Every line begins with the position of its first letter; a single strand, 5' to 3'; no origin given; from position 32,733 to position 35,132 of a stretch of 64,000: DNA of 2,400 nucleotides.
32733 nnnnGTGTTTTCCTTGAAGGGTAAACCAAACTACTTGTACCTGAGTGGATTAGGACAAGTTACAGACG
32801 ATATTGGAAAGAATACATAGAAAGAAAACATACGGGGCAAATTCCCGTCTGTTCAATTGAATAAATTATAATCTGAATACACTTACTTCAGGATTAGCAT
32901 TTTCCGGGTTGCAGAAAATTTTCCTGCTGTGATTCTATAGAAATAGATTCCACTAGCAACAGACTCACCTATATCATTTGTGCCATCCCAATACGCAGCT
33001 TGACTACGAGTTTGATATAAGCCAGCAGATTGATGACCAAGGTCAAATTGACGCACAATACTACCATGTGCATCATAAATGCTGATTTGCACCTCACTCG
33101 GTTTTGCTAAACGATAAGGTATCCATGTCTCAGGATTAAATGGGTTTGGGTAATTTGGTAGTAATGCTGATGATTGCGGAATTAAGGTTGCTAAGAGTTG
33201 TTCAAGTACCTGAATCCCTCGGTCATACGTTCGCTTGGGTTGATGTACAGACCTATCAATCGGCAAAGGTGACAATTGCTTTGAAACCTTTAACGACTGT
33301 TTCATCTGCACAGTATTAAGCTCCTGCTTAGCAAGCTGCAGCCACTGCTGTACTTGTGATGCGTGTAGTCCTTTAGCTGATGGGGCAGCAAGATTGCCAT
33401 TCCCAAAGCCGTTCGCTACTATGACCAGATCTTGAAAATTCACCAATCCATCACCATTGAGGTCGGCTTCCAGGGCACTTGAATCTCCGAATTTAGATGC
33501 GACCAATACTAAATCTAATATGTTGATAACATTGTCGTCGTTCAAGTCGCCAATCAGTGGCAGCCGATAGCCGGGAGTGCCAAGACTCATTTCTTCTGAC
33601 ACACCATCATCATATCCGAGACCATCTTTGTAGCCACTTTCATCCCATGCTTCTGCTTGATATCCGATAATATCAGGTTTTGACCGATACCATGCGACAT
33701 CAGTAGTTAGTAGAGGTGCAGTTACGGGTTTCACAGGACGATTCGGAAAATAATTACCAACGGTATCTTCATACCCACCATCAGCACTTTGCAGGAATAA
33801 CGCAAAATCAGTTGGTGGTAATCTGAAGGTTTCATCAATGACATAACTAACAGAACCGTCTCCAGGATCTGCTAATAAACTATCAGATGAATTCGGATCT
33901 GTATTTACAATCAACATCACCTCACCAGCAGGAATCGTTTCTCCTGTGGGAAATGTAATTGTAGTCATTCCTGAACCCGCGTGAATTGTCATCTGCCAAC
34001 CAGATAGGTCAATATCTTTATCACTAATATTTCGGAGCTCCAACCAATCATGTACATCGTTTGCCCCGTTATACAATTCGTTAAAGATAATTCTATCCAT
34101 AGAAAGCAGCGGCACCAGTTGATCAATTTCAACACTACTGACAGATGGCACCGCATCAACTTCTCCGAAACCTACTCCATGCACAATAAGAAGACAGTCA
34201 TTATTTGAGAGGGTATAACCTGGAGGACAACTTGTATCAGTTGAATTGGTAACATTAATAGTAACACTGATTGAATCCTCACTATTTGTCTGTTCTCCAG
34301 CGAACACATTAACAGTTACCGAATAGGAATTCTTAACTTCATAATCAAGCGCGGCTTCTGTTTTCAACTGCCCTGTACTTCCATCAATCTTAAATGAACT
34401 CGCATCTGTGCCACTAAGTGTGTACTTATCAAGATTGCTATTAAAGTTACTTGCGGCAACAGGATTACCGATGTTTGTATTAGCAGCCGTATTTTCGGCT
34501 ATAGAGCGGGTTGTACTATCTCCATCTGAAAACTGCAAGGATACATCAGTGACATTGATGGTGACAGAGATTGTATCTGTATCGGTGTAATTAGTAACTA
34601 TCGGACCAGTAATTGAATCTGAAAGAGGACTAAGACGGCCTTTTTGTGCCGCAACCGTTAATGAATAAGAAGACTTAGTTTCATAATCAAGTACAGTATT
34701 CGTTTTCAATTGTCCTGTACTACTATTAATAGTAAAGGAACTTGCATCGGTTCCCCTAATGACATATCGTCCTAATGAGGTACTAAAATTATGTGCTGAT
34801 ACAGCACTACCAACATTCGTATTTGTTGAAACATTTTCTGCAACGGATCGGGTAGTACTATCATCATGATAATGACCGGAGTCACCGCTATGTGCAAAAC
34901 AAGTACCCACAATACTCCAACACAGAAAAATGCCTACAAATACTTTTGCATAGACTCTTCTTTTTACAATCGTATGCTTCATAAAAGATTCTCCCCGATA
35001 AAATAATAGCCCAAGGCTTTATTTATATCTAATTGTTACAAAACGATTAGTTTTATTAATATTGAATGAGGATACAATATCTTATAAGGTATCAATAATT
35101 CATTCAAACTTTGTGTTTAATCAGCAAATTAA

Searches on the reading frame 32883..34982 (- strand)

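Call 38: search_protein_families(library=pfam, proteins=[window:32883-34982:-], max_evalue=0.00001)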
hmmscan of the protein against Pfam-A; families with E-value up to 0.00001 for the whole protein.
window:32883-34982:- (699 aa): 5 families
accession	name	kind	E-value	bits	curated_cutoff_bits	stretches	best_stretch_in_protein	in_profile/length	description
PF00028.23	Cadherin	-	7.6e-20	71.6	28.8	2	160-245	4-93/93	Cadherin domain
PF00932.25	LTD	-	6.4e-11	43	34.3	1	297-402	7-99/109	Lamin Tail Domain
PF13860.13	FlgD_ig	-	2e-09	37.7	27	1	626-686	19-75/79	FlgD Ig-like domain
PF25374.1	Cadherin_FAT4_N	-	3.5e-07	30.9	35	0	159-244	7-83/85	FAT4-like, N-terminal cadherin-like domain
PF18962.6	Por_Secre_tail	-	1.4e-06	29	27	0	611-697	2-75/75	Secretion system C-terminal sorting domain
